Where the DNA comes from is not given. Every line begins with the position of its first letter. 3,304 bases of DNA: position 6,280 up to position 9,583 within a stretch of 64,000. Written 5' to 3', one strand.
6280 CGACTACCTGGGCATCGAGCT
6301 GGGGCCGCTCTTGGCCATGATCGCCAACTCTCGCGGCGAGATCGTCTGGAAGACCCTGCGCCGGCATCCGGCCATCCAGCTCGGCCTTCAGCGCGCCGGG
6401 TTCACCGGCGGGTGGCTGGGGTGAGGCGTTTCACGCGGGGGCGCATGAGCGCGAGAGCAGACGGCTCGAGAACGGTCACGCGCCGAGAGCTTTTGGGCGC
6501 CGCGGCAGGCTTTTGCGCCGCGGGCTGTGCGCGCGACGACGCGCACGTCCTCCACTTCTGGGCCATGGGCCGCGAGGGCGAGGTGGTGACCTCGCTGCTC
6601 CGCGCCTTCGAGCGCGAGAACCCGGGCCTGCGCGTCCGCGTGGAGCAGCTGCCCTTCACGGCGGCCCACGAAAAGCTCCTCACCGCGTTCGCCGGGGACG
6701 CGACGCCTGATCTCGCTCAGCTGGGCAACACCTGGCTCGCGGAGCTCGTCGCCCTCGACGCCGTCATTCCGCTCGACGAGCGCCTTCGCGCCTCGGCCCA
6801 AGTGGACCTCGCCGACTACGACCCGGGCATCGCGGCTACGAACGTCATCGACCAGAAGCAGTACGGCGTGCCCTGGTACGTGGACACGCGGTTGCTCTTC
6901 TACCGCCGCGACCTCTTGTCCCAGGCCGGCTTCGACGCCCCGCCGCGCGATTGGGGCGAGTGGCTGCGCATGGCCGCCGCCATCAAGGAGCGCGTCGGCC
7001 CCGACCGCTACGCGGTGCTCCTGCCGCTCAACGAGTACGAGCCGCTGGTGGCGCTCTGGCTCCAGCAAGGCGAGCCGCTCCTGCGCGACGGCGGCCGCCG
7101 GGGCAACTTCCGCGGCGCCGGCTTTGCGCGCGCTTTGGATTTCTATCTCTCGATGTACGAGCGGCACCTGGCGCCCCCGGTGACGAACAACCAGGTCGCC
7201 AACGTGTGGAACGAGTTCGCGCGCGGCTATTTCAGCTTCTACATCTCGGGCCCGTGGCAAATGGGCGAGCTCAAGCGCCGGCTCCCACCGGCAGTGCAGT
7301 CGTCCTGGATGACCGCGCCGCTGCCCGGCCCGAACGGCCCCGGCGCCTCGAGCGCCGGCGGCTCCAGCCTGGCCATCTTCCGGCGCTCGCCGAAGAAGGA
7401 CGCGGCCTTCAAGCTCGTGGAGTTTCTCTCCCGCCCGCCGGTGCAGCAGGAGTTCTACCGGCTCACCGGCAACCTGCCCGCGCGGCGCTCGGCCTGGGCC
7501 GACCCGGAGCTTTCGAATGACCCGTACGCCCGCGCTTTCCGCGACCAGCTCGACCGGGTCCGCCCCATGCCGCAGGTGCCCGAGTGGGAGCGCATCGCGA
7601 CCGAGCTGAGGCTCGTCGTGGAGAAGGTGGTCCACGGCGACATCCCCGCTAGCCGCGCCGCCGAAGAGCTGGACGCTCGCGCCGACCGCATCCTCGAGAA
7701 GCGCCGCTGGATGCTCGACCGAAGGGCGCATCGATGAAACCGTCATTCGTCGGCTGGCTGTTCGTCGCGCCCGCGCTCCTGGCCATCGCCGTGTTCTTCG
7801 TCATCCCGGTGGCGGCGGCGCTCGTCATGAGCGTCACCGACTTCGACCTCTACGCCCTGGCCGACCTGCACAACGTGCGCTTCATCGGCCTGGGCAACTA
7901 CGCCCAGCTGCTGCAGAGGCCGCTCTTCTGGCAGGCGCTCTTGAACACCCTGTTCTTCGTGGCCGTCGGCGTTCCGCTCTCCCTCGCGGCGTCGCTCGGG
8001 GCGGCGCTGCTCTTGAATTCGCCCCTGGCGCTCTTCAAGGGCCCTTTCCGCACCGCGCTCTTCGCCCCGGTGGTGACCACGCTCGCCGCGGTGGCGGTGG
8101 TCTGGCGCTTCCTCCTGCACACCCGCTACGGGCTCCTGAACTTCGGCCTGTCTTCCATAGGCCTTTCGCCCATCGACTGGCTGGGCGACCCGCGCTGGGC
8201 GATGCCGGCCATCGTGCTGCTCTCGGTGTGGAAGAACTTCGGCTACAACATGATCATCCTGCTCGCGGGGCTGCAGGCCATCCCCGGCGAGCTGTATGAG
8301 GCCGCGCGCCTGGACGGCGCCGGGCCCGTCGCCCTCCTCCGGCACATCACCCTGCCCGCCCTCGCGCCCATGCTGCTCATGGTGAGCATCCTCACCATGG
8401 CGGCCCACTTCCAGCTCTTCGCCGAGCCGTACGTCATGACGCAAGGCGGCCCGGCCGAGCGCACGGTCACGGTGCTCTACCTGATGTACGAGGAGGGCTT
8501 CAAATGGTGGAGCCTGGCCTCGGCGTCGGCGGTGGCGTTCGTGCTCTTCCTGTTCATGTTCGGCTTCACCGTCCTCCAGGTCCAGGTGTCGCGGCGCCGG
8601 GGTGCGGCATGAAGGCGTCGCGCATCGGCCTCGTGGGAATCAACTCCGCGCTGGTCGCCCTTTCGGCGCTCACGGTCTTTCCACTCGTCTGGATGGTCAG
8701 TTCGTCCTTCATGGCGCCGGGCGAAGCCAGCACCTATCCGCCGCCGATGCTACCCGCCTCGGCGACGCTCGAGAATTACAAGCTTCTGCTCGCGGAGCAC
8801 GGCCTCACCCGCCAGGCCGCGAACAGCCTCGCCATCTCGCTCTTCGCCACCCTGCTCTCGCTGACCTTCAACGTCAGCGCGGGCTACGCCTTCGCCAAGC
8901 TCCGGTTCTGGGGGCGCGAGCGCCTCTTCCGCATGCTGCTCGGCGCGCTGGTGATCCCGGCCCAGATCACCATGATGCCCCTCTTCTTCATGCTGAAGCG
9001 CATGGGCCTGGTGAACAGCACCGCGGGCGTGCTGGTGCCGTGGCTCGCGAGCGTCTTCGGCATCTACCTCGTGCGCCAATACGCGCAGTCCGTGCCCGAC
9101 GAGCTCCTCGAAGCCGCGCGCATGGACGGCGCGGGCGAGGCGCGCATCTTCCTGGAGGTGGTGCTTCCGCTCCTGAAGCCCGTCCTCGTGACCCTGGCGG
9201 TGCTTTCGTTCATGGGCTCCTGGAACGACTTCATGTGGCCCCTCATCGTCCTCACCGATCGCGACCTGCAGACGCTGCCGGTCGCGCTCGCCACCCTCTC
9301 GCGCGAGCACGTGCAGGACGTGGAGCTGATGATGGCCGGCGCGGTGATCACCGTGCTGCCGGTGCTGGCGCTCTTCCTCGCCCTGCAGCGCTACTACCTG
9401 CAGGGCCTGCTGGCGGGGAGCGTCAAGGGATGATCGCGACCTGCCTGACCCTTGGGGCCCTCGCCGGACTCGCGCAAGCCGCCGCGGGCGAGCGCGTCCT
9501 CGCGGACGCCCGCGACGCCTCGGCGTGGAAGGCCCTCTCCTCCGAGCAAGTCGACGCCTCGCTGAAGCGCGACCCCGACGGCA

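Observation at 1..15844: Candidate beta-1,2-glucan (sophoro-oligosaccharide) utilisation locus combining a TonB-dependent receptor, a GH144-like glucanase, an ABC importer, a large GH15-like hydrolase and a GH94 phosphorylase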

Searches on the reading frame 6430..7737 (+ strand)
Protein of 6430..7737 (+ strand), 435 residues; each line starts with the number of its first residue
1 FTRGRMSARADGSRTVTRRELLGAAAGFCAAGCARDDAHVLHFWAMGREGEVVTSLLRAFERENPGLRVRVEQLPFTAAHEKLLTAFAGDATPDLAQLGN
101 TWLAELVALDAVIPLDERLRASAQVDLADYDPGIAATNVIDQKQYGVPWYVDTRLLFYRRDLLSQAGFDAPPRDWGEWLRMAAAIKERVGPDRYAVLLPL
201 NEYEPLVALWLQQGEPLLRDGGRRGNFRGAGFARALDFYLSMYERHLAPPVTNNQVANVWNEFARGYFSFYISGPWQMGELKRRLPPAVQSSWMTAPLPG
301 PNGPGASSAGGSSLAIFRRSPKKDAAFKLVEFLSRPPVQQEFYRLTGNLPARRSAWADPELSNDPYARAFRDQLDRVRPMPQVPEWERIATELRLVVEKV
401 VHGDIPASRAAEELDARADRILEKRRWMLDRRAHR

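Call 6: search_protein_families(library=pfam, proteins=[window:6430-7737:+], max_evalue=0.01)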
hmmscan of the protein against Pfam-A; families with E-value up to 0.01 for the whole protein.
window:6430-7737:+ (435 aa): 2 families
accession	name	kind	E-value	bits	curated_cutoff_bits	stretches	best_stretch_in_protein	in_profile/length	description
PF01547.30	SBP_bac_1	-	1.2e-38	134.3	26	1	55-340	12-307/307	Bacterial extracellular solute-binding protein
PF13416.11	SBP_bac_8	-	8.3e-37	127.9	27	1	57-366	3-276/279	Bacterial extracellular solute-binding protein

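Call 11: search_protein_families(library=ncbifam, proteins=[window:6445-7737:+], max_evalue=0.01)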
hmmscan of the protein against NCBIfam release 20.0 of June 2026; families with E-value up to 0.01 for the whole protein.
window:6445-7737:+ (430 aa): 4 families
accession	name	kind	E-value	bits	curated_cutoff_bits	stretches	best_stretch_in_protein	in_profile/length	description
NF053763.1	ABCarbgalBndGanS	equivalog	8.3e-13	47.9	700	2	34-178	39-174/420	galactooligosaccharide ABC transporter substrate-binding protein GanS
NF008211.0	PRK10974.1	equivalog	1.8e-07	30.1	411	1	19-182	13-183/439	sn-glycerol-3-phosphate ABC transporter substrate-binding protein UgpB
NF007011.0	PRK09474.1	equivalog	9.8e-06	24.6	291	1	129-412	120-393/396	maltose/maltodextrin ABC transporter substrate-binding protein MalE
TIGR03851.1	chitin_NgcE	equivalog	0.007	15.3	399.65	0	70-183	76-196/450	N-acetylglucosamine/diacetylchitobiose ABC transporter substrate-binding protein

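Call 52: search_solved_structures(query=window:6445-7737:+, max_evalue=0.001)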
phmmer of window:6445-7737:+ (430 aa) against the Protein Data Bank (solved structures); distinct sequences matched with E-value up to 0.001: 104 (the best 60 are shown).
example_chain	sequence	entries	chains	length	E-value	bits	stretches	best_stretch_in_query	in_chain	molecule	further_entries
3uor_A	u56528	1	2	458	2.6e-147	494.7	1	28-427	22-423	ABC transporter sugar binding protein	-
5ysb_A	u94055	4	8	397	3e-68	234.2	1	31-417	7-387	Lin1841 protein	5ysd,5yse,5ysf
3jzj_A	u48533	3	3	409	2.5e-33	119.1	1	22-408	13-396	Acarbose/maltose binding protein GacH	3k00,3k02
3k01_A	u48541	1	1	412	7.5e-33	117.5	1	36-408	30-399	Acarbose/maltose binding protein GacH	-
7c63_A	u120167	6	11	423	6e-31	111.3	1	45-384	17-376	Sugar ABC transporter, periplasmic sugar-binding protein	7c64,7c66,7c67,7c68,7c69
7c6f_A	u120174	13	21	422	9.7e-31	110.6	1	45-384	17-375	Sugar ABC transporter, periplasmic sugar-binding protein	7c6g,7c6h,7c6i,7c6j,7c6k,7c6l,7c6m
7c6x_A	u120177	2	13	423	1.1e-30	110.4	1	45-384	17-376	Sugar ABC transporter, periplasmic sugar-binding protein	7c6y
4qrz_A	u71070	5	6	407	1.3e-30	110.1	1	35-410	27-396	ABC-TYPE SUGAR TRANSPORTER | ABC transporter, substrate binding protein (Sugar)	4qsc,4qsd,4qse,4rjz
7x0i_A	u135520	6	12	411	1.9e-30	109.6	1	49-382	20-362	CbpB | CpbB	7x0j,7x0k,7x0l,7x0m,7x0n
7c71_A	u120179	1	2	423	2.3e-30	109.4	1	45-384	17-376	Sugar ABC transporter, periplasmic sugar-binding protein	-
5ci5_A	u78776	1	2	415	1.3e-29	106.8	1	37-409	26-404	Extracellular solute-binding protein family 1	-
9xf5_A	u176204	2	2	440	1.9e-29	106.3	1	36-417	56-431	ABC transporter substrate-binding protein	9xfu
7c6z_A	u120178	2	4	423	3.7e-29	105.3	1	45-384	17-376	Sugar ABC transporter, periplasmic sugar-binding protein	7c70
6dtq_A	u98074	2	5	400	4.4e-29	105.1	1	40-408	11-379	maltose-binding protein MalE3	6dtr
1eu8_A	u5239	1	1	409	3.6e-27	98.8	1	47-417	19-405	TREHALOSE/MALTOSE BINDING PROTEIN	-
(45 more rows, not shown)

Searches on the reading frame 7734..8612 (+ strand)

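Call 6: search_protein_families(library=pfam, proteins=[window:7734-8612:+], max_evalue=0.01)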
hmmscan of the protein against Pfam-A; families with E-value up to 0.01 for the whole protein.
window:7734-8612:+ (292 aa): 1 family
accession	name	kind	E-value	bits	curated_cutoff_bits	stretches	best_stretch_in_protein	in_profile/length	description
PF00528.27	BPD_transp_1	-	6e-14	52.6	26.4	1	98-288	8-181/184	Binding-protein-dependent transport system inner membrane component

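Call 11: search_protein_families(library=ncbifam, proteins=[window:7734-8612:+], max_evalue=0.01)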
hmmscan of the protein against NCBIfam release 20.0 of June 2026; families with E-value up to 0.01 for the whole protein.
window:7734-8612:+ (292 aa): 13 families
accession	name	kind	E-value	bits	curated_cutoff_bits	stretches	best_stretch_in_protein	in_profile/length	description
NF007852.0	PRK10561.1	equivalog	2.3e-38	132.7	335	1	4-285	11-287/295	sn-glycerol-3-phosphate ABC transporter permease UgpA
NF040931.1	ABC_arch_GlcT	equivalog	7.8e-26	91.3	360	1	11-270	2-257/278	glucose ABC transporter permease GlcT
NF008232.0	PRK10999.1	equivalog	1.9e-17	63.2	392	1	52-287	266-516/520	maltose ABC transporter permease MalF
TIGR03262.1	PhnU2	equivalog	3.6e-11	42.4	593.25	1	12-235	8-211/546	putative 2-aminoethylphosphonate ABC transporter permease subunit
NF011624.0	PRK15050.1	equivalog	3.7e-06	26.3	247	1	7-287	24-287/297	2-aminoethylphosphonate ABC transporter permease subunit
NF040932.1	ABC_arch_GlcU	equivalog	1.8e-05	24.6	340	1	176-257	152-232/272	glucose ABC transporter permease GlcU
TIGR01581.1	Mo_ABC_porter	hypoth_equivalog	3.4e-05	23.4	210.3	1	63-270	8-218/225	ABC transporter permease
NF040733.1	ABC_perm_U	equivalog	0.00027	20.5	295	1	158-223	122-186/251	ABC transporter permease subunit SaoP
NF008231.0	PRK10998.1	equivalog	0.00036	20.2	261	1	180-262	181-264/296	maltose ABC transporter permease MalG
NF006955.0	PRK09433.2-3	equivalog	0.00055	18.7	801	1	14-247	17-227/543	thiamine/thiamine pyrophosphate ABC transporter permease ThiP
TIGR02139.1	permease_CysT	equivalog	0.00065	19.4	246.1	1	180-277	155-250/265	sulfate ABC transporter permease subunit CysT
TIGR02141.1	modB_ABC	equivalog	0.00081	19.1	182.6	1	154-281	77-199/208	molybdate ABC transporter permease subunit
TIGR02140.1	permease_CysW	equivalog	0.0013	18.2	329.1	1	45-288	25-258/261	sulfate ABC transporter permease subunit CysW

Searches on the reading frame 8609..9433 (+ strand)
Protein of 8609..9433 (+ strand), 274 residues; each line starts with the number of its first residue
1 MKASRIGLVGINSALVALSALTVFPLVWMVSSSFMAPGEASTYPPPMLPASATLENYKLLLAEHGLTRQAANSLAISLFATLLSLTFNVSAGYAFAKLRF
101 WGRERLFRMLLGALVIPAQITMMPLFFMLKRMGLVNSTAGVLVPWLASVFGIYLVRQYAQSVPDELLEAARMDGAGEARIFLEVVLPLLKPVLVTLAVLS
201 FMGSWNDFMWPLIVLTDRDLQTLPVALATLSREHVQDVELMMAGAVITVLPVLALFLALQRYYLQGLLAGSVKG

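Call 6: search_protein_families(library=pfam, proteins=[window:8609-9433:+], max_evalue=0.01)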
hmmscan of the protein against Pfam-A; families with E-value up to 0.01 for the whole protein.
window:8609-9433:+ (274 aa): 1 family
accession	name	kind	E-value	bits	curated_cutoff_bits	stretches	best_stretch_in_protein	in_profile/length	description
PF00528.27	BPD_transp_1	-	1.8e-23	83.7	26.4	1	90-263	3-178/184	Binding-protein-dependent transport system inner membrane component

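Call 11: search_protein_families(library=ncbifam, proteins=[window:8609-9433:+], max_evalue=0.01)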
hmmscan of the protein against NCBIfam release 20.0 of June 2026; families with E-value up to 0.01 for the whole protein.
window:8609-9433:+ (274 aa): 24 families
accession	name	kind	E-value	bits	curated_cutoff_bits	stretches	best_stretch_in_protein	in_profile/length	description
NF008210.0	PRK10973.1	equivalog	3.3e-38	132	297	1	15-268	16-277/281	sn-glycerol-3-phosphate ABC transporter permease UgpE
NF040932.1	ABC_arch_GlcU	equivalog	1.7e-33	116.4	340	1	14-269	8-266/272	glucose ABC transporter permease GlcU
NF008231.0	PRK10998.1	equivalog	2.5e-26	93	261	1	3-274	8-296/296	maltose ABC transporter permease MalG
TIGR01581.1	Mo_ABC_porter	hypoth_equivalog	7.8e-13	48.4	210.3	1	62-252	15-219/225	ABC transporter permease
NF011624.0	PRK15050.1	equivalog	2.2e-12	46.7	247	1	13-258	30-281/297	2-aminoethylphosphonate ABC transporter permease subunit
NF007047.0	PRK09500.1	equivalog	7.6e-12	45.4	326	1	23-255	19-245/257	spermidine/putrescine ABC transporter permease PotC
NF006939.0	PRK09421.1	equivalog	2.7e-11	43.3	262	2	155-257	112-216/230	molybdate ABC transporter permease subunit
TIGR02141.1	modB_ABC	equivalog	5.2e-10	39.3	182.6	1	73-255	3-201/208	molybdate ABC transporter permease subunit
NF040839.1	tungstate_WtpB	equivalog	8e-10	38.8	340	1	62-243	38-226/251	tungstate ABC transporter permease WtpB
TIGR03262.1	PhnU2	equivalog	1.7e-07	30.3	593.25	1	15-251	11-242/546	putative 2-aminoethylphosphonate ABC transporter permease subunit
NF008232.0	PRK10999.1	equivalog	2.8e-07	29.7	392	1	145-210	384-449/520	maltose ABC transporter permease MalF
NF043073.1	MMSYN1_0195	equivalog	4.1e-07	28.6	1250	1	25-209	20-200/1021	spermidine/putrescine ABC transporter permease/substrate-binding protein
NF007852.0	PRK10561.1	equivalog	7.7e-07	29.2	335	1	157-259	179-282/295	sn-glycerol-3-phosphate ABC transporter permease UgpA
TIGR03226.1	PhnU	equivalog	8.4e-07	28.7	283.45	1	162-259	205-299/311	2-aminoethylphosphonate ABC transporter permease subunit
TIGR00969.1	3a0106s02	subfamily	3.4e-06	26.7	240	1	53-258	46-263/272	sulfate ABC transporter permease subunit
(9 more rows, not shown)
